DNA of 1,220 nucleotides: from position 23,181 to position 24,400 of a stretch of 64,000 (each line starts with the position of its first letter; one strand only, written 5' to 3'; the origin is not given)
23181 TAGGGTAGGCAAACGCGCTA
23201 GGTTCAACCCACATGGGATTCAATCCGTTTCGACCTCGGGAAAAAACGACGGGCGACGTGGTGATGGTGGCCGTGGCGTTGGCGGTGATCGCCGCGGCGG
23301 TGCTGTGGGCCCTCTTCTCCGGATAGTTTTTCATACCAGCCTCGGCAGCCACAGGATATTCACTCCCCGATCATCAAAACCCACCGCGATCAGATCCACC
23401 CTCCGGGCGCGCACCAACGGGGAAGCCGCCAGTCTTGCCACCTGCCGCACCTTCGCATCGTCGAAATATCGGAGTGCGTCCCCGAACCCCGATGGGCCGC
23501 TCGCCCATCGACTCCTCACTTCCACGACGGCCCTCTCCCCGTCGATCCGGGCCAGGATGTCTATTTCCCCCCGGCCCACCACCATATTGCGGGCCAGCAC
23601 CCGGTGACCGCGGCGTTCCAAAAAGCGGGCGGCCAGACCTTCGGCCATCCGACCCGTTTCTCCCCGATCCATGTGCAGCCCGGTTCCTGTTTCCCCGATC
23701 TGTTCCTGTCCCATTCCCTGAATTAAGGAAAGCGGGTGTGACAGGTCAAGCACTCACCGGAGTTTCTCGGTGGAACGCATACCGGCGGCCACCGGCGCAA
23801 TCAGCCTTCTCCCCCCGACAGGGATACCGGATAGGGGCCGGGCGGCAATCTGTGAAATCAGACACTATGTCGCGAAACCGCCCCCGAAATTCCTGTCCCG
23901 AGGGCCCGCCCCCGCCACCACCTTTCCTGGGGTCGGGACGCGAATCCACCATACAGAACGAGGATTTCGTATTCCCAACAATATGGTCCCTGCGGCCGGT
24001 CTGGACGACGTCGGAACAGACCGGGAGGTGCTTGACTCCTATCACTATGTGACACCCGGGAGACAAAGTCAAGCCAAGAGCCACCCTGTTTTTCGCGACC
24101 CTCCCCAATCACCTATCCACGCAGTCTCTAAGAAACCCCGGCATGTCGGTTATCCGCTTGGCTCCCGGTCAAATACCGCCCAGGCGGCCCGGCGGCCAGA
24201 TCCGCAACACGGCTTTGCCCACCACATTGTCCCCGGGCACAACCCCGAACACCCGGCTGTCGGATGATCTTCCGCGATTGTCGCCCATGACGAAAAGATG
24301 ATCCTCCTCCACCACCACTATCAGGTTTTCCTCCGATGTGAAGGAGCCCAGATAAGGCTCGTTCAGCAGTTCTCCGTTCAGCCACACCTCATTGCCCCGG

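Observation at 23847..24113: Conserved ~268-nt structured intergenic element, copy A (between lepB and yraN)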

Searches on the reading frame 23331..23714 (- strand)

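Call 89: search_protein_families(library=pfam, proteins=[window:23331-23714:-], max_evalue=0.00001)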
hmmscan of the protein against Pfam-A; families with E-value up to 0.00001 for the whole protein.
window:23331-23714:- (127 aa): 1 family
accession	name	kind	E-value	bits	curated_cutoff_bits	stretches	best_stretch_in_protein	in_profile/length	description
PF02021.23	UPF0102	-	6.6e-15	55.7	23.6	1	24-111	1-80/80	Uncharacterised protein family UPF0102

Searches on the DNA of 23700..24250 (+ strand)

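Call 8: search_rna_families(source=window, start=23700, end=24250, threshold=evalue, max_evalue=10, show_alignments=3)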
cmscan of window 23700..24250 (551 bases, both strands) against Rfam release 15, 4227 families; matches with E-value up to 10: 0.
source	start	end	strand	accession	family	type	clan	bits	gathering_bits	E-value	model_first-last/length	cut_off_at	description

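Call 64: search_dna_similar(query=L009:9960-10300:+, collection=plasmids, mode=distant, max_evalue=0.01)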
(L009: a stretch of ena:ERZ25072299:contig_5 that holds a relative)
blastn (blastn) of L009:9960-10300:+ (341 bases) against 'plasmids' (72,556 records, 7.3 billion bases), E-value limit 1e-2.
No match.

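Call 65: search_dna_similar(query=L009:9960-10300:+, collection=phages, mode=distant, max_evalue=0.01)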
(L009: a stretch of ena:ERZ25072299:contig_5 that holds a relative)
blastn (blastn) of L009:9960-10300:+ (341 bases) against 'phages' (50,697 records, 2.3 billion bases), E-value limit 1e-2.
No match.

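Call 68: search_rna_families(source=L009, start=9940, end=10320, threshold=evalue, max_evalue=10)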
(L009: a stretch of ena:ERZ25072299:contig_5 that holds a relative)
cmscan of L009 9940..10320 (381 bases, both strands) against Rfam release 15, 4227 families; matches with E-value up to 10: 0.
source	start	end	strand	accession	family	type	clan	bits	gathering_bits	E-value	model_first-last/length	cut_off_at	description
